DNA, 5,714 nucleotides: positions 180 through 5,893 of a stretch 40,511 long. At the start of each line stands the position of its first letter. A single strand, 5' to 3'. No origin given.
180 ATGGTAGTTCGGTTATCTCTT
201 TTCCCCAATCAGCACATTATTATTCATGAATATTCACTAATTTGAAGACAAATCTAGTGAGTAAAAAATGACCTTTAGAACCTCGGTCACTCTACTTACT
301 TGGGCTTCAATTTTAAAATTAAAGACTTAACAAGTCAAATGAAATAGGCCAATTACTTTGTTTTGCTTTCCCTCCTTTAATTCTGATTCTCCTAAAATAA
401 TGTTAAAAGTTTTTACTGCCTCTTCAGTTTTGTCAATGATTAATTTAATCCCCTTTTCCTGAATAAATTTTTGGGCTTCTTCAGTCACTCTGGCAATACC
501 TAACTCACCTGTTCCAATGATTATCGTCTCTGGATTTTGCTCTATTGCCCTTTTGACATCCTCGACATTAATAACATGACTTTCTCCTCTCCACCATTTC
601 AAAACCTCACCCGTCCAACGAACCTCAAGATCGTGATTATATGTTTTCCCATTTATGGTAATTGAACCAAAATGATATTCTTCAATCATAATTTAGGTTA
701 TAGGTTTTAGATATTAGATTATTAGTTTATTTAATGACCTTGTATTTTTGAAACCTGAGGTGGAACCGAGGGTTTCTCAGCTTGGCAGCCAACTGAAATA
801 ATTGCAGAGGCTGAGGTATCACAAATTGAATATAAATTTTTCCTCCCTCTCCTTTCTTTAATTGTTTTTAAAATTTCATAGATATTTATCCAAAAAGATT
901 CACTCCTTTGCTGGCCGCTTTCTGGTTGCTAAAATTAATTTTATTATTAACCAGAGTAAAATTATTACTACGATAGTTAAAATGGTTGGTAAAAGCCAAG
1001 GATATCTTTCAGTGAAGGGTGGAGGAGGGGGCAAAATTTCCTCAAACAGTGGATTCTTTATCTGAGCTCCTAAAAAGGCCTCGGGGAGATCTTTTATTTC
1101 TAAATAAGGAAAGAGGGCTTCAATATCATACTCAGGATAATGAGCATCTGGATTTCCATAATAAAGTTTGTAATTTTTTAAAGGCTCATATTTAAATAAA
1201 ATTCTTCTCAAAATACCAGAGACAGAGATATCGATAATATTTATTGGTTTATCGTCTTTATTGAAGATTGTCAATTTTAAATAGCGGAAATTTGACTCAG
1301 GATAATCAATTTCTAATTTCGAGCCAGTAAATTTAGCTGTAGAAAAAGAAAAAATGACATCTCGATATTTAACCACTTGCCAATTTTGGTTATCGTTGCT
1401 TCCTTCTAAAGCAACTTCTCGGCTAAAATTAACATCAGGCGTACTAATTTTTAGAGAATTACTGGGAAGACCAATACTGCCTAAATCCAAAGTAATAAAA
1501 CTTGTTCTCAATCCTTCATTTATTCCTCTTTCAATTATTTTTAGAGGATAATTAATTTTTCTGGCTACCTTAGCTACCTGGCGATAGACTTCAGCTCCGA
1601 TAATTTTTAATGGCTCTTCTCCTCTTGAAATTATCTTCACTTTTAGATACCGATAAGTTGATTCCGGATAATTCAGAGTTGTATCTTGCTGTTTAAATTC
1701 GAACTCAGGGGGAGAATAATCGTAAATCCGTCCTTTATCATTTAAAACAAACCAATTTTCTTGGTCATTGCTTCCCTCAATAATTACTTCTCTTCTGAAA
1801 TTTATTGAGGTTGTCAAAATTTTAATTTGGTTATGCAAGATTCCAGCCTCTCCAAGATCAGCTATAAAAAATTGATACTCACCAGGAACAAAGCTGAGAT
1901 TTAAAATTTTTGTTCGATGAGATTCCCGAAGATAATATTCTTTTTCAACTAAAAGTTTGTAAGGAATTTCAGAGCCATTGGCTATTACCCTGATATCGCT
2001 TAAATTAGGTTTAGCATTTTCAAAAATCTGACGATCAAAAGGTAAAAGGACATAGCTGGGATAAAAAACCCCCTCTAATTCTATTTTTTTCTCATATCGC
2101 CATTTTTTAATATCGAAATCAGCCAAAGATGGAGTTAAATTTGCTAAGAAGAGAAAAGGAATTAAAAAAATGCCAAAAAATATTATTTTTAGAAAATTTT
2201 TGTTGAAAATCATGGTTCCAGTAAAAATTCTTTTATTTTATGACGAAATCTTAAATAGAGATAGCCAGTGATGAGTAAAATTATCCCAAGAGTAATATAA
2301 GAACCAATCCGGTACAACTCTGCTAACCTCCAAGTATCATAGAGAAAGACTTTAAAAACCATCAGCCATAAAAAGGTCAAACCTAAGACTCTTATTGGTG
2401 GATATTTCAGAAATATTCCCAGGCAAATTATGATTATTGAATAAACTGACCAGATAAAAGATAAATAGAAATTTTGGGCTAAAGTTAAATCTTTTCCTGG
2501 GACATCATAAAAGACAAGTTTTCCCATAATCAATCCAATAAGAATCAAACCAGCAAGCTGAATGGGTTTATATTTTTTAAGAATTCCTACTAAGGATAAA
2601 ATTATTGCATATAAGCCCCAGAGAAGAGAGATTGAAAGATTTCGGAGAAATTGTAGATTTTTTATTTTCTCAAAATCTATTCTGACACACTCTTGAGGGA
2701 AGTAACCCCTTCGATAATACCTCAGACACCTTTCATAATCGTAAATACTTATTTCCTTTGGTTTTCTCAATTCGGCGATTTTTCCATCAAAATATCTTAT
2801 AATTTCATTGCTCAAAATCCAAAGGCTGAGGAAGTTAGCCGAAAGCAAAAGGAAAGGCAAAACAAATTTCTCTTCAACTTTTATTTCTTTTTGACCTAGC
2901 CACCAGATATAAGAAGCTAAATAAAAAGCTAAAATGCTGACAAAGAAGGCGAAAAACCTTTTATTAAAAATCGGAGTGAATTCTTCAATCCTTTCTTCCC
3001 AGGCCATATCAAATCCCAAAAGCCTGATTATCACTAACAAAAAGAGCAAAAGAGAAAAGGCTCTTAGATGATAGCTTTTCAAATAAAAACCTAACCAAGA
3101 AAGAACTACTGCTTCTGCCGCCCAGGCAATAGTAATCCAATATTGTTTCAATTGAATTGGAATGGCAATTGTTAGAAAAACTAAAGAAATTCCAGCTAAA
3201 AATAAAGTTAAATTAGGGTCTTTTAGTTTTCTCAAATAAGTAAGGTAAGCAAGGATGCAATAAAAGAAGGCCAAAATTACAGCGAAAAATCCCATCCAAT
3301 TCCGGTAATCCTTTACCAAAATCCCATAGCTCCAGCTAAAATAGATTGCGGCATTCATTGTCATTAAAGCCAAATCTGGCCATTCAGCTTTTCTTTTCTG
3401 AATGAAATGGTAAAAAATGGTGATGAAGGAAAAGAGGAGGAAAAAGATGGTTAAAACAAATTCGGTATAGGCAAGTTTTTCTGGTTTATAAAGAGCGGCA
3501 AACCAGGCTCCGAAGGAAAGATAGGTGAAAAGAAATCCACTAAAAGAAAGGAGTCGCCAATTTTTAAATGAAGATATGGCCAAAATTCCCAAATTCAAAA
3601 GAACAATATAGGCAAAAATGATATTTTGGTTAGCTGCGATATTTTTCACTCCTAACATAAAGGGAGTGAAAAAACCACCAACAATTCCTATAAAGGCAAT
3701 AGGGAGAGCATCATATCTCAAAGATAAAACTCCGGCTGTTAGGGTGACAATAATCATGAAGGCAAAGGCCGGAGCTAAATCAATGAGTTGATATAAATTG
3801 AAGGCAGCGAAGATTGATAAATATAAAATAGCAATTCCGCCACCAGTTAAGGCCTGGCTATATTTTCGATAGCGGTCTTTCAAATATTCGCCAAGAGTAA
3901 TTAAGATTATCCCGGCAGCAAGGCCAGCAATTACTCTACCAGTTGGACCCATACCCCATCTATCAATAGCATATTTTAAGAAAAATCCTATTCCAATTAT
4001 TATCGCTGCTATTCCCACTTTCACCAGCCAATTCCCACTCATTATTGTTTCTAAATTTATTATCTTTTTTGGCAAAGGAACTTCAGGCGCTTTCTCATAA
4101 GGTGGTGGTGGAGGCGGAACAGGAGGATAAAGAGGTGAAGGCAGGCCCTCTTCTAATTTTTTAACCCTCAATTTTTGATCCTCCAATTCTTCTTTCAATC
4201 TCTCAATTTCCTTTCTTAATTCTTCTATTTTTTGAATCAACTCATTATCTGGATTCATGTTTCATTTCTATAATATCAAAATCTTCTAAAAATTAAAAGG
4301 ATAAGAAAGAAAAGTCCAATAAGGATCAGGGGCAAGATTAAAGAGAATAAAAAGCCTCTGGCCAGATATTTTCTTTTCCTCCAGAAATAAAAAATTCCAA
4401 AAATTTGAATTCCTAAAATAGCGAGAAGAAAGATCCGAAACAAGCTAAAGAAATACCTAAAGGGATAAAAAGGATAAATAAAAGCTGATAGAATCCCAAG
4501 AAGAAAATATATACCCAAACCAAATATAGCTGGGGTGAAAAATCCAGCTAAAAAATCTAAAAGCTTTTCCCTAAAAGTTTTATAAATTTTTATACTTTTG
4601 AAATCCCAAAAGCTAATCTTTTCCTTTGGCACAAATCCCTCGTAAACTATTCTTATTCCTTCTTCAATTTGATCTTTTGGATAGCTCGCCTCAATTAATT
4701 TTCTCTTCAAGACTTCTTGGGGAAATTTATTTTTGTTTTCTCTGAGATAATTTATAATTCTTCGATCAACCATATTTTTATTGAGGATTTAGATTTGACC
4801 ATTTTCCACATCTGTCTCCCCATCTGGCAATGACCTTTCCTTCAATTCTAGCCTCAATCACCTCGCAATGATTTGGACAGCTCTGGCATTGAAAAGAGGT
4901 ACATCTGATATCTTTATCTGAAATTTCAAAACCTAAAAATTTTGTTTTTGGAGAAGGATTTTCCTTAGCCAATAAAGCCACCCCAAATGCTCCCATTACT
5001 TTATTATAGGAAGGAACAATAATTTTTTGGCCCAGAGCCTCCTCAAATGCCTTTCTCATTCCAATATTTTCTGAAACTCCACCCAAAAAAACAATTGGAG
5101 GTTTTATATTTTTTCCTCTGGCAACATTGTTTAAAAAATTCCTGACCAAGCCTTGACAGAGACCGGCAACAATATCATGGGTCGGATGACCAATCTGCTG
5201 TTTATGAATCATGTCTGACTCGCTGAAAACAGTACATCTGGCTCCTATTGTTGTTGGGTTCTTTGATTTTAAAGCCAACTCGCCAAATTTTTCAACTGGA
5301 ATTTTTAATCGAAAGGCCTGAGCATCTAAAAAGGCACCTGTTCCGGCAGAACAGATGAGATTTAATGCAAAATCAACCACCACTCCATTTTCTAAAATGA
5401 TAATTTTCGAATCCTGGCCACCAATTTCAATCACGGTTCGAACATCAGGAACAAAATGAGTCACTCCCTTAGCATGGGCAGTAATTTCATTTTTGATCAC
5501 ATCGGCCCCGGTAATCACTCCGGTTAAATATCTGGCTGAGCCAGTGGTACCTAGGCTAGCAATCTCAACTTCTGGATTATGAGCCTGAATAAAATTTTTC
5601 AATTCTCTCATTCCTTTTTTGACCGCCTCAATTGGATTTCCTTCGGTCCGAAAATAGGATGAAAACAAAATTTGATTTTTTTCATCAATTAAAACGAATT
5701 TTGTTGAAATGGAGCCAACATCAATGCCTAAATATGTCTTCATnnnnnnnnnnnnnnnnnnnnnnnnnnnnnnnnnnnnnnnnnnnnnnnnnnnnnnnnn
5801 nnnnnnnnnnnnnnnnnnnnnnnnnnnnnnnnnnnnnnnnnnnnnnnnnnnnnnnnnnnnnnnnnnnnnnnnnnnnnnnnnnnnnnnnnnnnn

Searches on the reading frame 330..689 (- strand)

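Call 35: search_protein_families(library=pfam, proteins=[window:330-689:-], max_evalue=0.001)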
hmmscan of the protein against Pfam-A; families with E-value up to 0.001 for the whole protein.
window:330-689:- (120 aa): 1 family
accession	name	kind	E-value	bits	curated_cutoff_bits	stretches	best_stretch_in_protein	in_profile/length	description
PF04430.19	DUF498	-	1.4e-21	76.9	33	1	2-102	1-101/109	Protein of unknown function (DUF498/DUF598)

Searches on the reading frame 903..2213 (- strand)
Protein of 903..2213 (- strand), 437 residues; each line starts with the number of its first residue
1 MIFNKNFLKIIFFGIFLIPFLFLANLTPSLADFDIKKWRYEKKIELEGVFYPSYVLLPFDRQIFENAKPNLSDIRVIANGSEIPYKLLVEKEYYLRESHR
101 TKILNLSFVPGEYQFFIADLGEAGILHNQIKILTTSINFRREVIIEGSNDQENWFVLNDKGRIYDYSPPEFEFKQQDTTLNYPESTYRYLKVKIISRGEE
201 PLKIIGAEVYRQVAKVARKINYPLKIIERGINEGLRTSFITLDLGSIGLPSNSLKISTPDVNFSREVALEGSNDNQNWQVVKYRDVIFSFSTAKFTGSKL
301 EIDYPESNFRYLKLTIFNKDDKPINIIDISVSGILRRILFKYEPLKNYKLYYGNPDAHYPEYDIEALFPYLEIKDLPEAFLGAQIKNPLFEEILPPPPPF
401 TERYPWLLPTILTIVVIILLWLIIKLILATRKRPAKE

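Call 34: search_protein_families(library=pfam, proteins=[window:903-2213:-], max_evalue=0.001)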
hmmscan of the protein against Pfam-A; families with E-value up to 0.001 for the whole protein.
window:903-2213:- (437 aa): 2 families
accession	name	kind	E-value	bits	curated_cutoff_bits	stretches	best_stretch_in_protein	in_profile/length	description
PF13163.11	DUF3999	-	5.3e-15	56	30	1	136-425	138-423/424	Protein of unknown function (DUF3999)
PF00754.31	F5_F8_type_C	-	1.2e-05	25.8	28.2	0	262-319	61-116/127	F5/8 type C domain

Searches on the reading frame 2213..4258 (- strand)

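Call 34: search_protein_families(library=pfam, proteins=[window:2213-4258:-], max_evalue=0.001)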
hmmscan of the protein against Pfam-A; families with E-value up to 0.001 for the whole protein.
window:2213-4258:- (682 aa): 1 family
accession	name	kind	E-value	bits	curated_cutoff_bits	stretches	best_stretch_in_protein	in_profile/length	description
PF10101.14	DUF2339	-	4.7e-94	316.9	33.6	3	75-410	2-339/659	Predicted membrane protein (DUF2339)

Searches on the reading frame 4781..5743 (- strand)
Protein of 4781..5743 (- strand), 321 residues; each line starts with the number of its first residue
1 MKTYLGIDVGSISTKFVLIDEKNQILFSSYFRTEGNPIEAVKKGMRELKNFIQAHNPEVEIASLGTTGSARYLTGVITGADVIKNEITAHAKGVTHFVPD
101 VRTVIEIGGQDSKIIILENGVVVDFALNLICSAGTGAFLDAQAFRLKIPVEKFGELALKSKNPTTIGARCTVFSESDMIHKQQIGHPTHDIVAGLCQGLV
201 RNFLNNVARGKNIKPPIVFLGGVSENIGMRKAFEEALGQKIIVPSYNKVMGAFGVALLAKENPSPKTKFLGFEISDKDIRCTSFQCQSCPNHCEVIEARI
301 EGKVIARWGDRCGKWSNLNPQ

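Call 34: search_protein_families(library=pfam, proteins=[window:4781-5743:-], max_evalue=0.001)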
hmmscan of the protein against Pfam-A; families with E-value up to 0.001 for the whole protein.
window:4781-5743:- (321 aa): 3 families
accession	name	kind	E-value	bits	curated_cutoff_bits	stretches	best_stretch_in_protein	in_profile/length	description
PF01869.26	BcrAD_BadFG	-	2.9e-47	161.9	31.5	1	5-259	1-271/271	BadF/BadG/BcrA/BcrD ATPase family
PF05378.19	Hydant_A_N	-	0.00015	22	25.2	1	5-69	2-67/176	Hydantoinase/oxoprolinase N-terminal region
PF00480.26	ROK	-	0.00048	20.2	22.9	0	4-70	1-68/294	ROK family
